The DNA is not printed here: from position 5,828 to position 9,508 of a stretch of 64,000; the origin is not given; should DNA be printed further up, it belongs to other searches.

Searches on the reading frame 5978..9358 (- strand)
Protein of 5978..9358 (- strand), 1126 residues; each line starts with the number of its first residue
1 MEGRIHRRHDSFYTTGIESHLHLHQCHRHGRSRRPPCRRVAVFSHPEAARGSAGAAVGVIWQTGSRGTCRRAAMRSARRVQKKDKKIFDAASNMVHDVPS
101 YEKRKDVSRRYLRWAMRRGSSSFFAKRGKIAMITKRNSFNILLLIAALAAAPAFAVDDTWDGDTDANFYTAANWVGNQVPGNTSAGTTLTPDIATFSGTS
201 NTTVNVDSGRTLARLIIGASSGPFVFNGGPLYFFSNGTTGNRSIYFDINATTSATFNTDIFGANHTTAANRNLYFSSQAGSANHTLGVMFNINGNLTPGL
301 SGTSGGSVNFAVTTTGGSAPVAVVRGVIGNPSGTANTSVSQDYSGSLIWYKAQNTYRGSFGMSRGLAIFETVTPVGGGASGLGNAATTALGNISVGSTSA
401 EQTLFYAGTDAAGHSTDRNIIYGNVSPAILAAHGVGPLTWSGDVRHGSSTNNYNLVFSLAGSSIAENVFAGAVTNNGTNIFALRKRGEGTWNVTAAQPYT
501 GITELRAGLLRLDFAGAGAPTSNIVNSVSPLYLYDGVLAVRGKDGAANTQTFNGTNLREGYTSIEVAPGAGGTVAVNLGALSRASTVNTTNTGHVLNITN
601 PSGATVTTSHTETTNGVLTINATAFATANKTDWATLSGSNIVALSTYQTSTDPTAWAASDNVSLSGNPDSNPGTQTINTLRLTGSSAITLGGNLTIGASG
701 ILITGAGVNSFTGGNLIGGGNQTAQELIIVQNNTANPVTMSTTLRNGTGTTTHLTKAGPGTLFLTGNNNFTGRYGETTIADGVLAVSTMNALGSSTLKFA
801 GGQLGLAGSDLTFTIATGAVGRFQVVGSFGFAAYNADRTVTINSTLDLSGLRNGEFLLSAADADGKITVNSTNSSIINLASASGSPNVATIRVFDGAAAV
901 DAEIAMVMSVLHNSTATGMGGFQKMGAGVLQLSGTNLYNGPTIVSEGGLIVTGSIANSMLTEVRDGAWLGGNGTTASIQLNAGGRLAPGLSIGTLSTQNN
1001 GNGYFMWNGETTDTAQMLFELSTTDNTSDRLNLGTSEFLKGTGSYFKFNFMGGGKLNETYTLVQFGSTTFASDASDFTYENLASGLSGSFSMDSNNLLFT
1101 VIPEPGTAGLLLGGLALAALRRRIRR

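Call 21: search_protein_families(library=pfam, proteins=[window:5978-9358:-], max_evalue=0.00001)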
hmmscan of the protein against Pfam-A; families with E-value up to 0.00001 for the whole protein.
window:5978-9358:- (1126 aa): 1 family
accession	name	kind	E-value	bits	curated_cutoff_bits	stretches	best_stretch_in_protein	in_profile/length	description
PF12951.13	PATR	-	2.5e-14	53.4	27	1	754-786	1-30/30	Passenger-associated-transport-repeat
